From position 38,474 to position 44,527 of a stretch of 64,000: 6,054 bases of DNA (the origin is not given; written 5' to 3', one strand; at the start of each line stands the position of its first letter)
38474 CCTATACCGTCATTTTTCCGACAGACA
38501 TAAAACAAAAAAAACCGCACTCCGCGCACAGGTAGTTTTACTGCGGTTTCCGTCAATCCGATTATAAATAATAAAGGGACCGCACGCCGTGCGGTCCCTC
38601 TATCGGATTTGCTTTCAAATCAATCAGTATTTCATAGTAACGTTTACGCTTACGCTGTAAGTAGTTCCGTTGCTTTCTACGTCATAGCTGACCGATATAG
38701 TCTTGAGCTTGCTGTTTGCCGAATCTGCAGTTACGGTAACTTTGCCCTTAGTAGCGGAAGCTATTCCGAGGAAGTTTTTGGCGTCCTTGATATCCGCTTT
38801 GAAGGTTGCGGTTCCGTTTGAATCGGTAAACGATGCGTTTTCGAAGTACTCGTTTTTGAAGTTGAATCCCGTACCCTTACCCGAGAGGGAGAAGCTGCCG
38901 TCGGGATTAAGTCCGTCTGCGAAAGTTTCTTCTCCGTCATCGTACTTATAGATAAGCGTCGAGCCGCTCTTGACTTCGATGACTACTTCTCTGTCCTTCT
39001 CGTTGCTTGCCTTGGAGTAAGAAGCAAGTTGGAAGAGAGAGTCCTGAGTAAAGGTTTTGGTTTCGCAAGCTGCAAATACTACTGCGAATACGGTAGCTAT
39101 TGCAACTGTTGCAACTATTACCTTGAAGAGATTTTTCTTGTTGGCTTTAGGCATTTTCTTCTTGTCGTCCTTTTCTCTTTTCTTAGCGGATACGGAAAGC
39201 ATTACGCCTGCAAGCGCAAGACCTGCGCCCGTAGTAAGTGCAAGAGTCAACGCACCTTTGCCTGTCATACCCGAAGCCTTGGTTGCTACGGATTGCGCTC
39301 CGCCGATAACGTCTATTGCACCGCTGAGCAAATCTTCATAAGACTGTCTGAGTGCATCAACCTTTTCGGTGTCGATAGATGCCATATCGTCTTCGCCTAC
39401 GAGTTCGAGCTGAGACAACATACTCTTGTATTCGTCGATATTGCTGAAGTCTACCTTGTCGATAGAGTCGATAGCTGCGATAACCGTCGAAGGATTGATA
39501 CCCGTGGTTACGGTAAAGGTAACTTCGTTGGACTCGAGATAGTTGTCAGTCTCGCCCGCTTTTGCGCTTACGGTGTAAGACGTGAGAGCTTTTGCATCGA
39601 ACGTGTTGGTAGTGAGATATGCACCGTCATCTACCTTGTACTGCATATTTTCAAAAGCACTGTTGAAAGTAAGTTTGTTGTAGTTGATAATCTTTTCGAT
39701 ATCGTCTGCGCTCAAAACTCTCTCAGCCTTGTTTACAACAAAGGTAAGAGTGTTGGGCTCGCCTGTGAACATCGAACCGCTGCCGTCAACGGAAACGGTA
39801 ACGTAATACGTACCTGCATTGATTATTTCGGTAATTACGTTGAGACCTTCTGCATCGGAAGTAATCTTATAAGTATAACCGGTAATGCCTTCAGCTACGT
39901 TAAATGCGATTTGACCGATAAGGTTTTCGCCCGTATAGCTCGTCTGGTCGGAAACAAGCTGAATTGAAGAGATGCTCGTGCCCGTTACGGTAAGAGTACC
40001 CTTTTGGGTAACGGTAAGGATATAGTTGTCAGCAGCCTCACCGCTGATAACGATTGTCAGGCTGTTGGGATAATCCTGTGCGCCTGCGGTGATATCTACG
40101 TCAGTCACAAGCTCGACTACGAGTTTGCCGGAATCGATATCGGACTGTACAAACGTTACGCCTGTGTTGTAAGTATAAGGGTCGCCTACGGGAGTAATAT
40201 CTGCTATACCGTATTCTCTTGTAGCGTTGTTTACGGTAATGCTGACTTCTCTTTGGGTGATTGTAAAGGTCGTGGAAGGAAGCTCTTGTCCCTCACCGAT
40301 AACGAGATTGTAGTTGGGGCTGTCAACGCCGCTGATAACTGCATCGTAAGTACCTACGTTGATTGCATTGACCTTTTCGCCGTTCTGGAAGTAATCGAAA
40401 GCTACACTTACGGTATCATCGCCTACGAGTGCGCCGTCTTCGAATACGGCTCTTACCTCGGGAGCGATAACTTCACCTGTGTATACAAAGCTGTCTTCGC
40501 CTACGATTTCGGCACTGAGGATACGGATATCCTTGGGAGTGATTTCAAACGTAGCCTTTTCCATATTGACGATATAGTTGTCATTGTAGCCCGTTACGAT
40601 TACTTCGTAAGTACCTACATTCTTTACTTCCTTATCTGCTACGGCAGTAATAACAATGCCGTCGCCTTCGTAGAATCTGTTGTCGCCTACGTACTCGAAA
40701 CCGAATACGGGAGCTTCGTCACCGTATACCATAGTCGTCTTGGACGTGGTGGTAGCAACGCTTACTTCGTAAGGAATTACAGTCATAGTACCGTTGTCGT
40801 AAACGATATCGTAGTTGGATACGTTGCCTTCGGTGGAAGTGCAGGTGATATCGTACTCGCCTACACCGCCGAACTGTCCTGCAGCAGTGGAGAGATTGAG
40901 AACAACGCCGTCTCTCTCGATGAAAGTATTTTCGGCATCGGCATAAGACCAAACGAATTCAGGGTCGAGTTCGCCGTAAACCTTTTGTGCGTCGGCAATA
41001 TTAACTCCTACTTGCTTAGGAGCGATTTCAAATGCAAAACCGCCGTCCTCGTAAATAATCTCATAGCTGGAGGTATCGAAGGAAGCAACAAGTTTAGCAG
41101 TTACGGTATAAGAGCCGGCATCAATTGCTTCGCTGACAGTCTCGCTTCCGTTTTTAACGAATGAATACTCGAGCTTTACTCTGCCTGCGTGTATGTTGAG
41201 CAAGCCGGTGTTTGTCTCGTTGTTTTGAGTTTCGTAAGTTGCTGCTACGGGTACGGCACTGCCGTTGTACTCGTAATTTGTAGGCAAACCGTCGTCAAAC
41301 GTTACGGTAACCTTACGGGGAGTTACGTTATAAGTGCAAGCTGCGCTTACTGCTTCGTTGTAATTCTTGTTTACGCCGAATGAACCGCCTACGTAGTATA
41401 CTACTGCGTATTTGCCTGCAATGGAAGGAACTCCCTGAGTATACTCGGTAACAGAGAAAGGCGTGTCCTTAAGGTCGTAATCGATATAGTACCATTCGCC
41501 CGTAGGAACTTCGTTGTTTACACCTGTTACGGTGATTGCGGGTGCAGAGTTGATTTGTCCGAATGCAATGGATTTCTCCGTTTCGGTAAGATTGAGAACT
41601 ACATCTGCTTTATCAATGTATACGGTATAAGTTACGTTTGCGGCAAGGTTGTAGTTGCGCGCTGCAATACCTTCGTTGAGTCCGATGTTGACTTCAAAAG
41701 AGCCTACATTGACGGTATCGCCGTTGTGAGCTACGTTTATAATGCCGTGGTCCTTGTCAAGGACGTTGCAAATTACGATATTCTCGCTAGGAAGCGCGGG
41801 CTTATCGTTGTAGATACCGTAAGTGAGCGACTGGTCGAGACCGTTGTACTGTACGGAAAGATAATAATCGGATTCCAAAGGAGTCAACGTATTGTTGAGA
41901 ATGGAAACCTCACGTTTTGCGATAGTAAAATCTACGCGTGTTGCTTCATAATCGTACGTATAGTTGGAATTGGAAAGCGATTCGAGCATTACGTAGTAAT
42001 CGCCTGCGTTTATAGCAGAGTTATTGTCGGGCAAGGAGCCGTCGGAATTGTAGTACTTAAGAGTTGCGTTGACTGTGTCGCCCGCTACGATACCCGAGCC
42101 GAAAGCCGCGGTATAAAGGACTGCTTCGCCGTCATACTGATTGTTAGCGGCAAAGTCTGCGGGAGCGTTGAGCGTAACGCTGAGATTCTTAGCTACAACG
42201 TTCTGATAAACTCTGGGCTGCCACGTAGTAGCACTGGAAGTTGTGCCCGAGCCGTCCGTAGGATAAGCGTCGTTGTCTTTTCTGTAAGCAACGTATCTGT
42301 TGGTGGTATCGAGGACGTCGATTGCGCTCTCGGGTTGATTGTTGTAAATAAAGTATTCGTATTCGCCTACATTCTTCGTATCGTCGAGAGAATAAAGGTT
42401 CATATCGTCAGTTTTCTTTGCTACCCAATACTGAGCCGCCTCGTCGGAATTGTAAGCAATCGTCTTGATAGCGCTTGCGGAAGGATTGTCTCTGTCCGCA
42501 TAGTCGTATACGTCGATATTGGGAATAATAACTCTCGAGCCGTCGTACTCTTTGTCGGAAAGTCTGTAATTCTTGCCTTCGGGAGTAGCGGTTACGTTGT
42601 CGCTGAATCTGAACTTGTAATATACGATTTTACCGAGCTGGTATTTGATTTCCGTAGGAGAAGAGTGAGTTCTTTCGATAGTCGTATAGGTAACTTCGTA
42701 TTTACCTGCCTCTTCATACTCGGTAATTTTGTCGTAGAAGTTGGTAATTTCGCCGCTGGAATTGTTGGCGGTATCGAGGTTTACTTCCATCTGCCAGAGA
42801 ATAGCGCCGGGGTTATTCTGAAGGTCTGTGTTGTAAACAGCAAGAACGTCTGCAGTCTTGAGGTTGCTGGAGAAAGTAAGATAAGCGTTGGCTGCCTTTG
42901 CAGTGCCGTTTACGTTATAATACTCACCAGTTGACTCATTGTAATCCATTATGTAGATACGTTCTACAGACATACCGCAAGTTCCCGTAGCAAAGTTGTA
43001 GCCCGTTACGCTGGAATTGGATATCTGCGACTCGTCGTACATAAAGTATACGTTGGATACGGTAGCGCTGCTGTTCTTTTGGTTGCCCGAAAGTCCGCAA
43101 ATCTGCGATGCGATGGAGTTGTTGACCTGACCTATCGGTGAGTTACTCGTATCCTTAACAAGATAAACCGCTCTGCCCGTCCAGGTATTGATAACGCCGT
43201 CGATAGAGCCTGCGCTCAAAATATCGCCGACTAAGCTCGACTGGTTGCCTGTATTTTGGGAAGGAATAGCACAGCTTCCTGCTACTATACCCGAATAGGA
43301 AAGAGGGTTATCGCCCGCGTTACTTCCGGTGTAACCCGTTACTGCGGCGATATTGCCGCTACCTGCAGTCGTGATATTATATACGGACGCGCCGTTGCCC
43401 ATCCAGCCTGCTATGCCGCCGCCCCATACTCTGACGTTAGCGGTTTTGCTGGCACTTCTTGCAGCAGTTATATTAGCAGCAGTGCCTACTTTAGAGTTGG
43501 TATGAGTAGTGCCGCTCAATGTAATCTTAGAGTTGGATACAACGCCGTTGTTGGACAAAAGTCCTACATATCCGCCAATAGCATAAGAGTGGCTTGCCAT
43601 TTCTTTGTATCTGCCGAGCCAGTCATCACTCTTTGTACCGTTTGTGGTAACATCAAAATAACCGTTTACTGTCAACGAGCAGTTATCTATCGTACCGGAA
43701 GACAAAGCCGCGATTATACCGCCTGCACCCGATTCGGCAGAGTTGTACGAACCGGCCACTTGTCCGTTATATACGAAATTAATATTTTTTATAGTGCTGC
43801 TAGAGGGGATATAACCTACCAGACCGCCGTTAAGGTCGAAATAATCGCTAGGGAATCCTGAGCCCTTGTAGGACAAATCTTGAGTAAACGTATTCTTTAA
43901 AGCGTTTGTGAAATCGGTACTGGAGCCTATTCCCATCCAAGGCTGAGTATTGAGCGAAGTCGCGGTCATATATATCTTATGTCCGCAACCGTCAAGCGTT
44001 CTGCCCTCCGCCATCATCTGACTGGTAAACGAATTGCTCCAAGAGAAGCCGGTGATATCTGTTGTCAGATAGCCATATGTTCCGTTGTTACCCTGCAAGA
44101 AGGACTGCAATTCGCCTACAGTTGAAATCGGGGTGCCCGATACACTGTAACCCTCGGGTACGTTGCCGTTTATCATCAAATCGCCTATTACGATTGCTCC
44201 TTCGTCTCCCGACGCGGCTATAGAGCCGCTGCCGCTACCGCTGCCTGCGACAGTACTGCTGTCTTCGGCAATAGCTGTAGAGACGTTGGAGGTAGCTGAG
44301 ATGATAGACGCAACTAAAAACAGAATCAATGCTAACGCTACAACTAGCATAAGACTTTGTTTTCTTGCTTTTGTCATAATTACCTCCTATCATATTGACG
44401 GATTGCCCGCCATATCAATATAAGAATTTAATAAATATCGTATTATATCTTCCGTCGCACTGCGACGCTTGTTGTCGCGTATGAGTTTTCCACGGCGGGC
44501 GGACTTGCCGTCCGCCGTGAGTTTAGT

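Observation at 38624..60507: Two-component system followed by a 19.2-kb operon of three giant envelope-anchored proteins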

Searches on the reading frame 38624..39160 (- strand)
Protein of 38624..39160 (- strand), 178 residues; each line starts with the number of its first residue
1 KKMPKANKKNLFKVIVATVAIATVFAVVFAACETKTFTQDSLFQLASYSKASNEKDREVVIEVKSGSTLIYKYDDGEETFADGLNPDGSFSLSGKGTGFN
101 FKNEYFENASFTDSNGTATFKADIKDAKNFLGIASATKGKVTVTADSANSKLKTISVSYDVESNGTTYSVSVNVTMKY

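Call 53: search_protein_families(library=pfam, proteins=[window:38624-39160:-], max_evalue=10)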
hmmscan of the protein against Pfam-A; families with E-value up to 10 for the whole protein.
window:38624-39160:- (178 aa): 6 families
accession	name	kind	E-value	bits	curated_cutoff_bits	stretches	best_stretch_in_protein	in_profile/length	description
PF24558.1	DUF7604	-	0.028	15.2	25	1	108-176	13-82/147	Domain of unknown function (DUF7604)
PF23274.1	DUF7077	-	0.057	13.7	27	1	123-175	50-105/122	Domain of unknown function (DUF7077)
PF01608.23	I_LWEQ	-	0.094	13.2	27.5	1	7-68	35-97/151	I/LWEQ domain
PF02706.20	Wzz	-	0.27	12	25.5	1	12-53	16-55/91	Chain length determinant protein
PF13786.12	DUF4179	-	1.8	9.5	30.1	0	8-54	3-55/94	Domain of unknown function (DUF4179)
PF05215.19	Spiralin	-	2.1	9.4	25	0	118-153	41-75/81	Spiralin domain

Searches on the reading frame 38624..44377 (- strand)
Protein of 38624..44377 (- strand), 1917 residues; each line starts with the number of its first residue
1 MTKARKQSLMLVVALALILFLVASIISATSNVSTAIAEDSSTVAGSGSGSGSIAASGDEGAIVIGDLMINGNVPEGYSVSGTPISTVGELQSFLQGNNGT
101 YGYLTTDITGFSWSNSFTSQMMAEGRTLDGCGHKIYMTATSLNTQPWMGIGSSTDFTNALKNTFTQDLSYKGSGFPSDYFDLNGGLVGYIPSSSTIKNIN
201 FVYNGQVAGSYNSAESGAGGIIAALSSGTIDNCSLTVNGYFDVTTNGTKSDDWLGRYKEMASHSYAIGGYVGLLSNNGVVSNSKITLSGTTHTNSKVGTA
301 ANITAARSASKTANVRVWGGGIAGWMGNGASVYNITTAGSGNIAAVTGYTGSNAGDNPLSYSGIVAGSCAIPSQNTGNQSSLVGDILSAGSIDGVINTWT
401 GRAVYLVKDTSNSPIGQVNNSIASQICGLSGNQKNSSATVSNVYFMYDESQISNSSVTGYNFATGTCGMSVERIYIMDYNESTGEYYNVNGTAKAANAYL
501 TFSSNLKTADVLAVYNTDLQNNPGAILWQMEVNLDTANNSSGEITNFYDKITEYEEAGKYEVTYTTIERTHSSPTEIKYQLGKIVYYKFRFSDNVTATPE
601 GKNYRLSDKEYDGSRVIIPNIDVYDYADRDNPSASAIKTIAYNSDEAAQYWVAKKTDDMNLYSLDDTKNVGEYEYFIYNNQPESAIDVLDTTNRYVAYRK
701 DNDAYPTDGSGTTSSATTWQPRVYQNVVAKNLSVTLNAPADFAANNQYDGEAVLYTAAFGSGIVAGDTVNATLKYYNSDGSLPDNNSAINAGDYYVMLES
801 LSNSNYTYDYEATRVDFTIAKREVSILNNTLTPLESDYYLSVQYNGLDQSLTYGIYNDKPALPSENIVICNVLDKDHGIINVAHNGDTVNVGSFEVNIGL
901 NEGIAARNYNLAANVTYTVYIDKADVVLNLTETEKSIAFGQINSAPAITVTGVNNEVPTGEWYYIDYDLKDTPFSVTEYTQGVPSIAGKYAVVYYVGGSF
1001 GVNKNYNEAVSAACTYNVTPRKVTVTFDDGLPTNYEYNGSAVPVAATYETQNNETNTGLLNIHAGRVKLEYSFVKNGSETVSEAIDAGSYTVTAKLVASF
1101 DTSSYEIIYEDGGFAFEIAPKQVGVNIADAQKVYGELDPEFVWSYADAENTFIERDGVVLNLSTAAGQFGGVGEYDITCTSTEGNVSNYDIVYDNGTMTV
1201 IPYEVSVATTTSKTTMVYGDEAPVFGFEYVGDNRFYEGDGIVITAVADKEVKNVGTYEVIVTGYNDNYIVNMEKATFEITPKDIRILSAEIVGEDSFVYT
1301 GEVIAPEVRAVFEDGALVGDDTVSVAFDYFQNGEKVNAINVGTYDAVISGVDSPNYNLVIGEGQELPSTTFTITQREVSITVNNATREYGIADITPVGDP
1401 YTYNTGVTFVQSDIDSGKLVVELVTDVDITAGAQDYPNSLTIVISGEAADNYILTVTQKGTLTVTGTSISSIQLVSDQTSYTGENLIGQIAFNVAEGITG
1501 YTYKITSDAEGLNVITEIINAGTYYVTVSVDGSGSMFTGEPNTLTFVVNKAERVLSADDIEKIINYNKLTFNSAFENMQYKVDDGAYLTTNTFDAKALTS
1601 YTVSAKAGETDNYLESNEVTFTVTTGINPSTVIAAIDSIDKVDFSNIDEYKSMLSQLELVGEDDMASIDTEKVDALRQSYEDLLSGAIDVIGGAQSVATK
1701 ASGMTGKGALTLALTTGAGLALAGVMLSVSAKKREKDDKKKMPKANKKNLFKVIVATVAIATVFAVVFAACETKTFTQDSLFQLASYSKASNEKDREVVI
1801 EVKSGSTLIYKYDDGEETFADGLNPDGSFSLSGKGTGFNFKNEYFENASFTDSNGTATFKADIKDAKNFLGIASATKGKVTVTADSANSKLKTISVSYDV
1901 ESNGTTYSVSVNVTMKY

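Call 6: search_protein_families(library=pfam, proteins=[window:38624-44377:-], max_evalue=0.01)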
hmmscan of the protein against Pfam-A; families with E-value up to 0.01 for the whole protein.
window:38624-44377:- (1917 aa): 1 family
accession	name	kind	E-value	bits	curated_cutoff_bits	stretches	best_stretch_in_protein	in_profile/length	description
PF18676.6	MBG_2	-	1.8e-11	44.9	25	2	1125-1199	3-72/72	MBG domain (YGX type)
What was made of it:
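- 39191..44377 (-): G3 proper. Signal peptide, right-handed beta-helix head (res ~55-520), a stalk of MBG/Ig-like repeats, and TM1 (res 1709-1729; 39191-39253). The basic loop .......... follows. Pfam MBG_2 1.8e-11 (call 6).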

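Call 7: search_protein_families(library=ncbifam, proteins=[window:38624-44377:-], max_evalue=0.01)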
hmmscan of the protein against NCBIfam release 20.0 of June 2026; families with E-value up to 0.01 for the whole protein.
window:38624-44377:- (1917 aa): 0 families

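Call 15: search_solved_structures(query=window:38624-44377:-, max_evalue=1)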
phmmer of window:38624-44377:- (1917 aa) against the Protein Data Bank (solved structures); distinct sequences matched with E-value up to 1: 14.
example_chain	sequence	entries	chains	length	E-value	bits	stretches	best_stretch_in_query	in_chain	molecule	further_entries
8y0q_H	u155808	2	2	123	0.018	15.8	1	1823-1889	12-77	pOA2 VH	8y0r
8dg8_H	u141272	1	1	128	0.023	15.4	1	1823-1902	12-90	3x1 monoclonal antibody, VH region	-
7pi3_D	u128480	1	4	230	0.048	14.4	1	1824-1908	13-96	Monoclonal antibody Cy.007 heavy chain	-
7phv_B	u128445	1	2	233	0.048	14.4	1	1824-1908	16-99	Monoclonal antibody Cy.007 heavy chain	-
7lxx_H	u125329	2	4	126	0.061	14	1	1823-1902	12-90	S2L28 Fab Heavy Chain variable region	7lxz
8uf4_A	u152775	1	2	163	0.083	13.6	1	615-706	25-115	a-dystroglycan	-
1dsf_H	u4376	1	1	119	0.14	12.9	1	1823-1906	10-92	ANTICANCER ANTIBODY B1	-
6z3x_A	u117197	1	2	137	0.19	12.4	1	1820-1890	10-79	DesAb-anti-HSA-P1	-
1fvc_B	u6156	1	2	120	0.31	11.7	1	1823-1889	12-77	IGG1-KAPPA 4D5 FV (HEAVY CHAIN)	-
8pyr_D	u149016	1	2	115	0.39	11.4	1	1823-1891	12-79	Nanobody (VHH-RD7-04)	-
9v0n_C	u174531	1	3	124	0.44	11.2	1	1823-1909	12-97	CNR2042 Heavy Chain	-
7wro_H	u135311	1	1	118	0.52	10.9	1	1823-1892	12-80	3372H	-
3iy5_B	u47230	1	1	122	0.56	10.8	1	1823-1909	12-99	antibody fragment IGG2A (heavy chain)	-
8yt8_O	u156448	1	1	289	0.84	10.3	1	616-707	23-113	Beta-dystroglycan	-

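Call 25: find_homologous_proteins(query=window:38624-44377:-, max_evalue=0.001)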
Query window:38624-44377:- (1917 aa): 34 proteins with E <= 0.001 among 8000 candidates.
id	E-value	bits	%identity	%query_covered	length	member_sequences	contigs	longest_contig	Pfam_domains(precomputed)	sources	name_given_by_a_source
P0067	0.0e+0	4029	96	100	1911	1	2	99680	PF18676.7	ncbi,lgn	-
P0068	0.0e+0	4006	96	100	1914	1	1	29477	PF18676.7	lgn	-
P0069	0.0e+0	4002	96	100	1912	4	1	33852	PF18676.7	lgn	-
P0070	0.0e+0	4001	96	100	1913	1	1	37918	PF18676.7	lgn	-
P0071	0.0e+0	3998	96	100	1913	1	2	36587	PF18676.7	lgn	-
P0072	0.0e+0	3998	96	100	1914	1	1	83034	PF18676.7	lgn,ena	-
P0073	0.0e+0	3998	96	100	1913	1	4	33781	PF18676.7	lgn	-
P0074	0.0e+0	3996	96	100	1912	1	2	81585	PF18676.7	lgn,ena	-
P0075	0.0e+0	3995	95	100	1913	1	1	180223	PF18676.7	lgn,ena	-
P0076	0.0e+0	3992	96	100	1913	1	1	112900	PF18676.7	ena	-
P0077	0.0e+0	3989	95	100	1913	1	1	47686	PF18676.7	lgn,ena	-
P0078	0.0e+0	3986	95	100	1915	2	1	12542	PF18676.7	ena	-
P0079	0.0e+0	3985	95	100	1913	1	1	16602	PF18676.7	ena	-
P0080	0.0e+0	3984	95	100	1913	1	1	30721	PF18676.7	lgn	-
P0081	0.0e+0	3979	95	100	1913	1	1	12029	PF18676.7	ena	-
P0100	5.1e-36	142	28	24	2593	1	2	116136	-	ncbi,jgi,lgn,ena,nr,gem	ncbi:MAG: hypothetical protein E7338_02455 [Clostridiales bacterium]|nr:hypothetical protein [Clostr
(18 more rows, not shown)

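Call 70: find_encoding_contigs(protein=P0100, flank=10000, max_places=1)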
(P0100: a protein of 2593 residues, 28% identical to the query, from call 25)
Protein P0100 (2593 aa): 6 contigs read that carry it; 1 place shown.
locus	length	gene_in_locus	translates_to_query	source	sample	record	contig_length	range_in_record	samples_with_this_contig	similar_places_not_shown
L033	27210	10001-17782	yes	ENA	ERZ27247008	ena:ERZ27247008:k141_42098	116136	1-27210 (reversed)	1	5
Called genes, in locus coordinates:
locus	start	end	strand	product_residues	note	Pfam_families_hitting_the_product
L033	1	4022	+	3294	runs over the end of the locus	-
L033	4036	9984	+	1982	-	-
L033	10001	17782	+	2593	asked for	-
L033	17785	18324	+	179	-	-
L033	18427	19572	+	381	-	PF00890:FAD_binding_2 (weak), PF01266:DAO (faint), PF03486:HI0933_like, PF07992:Pyr_redox_2, PF12831:FAD_oxidored, PF13450:NAD_binding_8 (weak), PF13738:Pyr_redox_3 (faint), PF22780:HI0933_like_1st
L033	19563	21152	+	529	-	PF28550:DUF8436, PF00890:FAD_binding_2 (weak), PF01266:DAO (faint), PF01494:FAD_binding_3 (faint), PF03486:HI0933_like (faint), PF07992:Pyr_redox_2 (weak), PF21688:FAD-depend_C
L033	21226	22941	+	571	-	PF00295:Glyco_hydro_28, PF13229:Beta_helix (weak)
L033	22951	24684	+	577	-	PF13306:LRR_5, PF13855:LRR_8 (faint), PF13306:LRR_5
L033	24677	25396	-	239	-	PF00106:adh_short, PF08659:KR, PF13561:adh_short_C2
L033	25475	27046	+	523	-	PF04851:ResIII, PF00270:DEAD, PF00271:Helicase_C, PF22590:Cas3-like_C_2 (weak), PF03880:DbpA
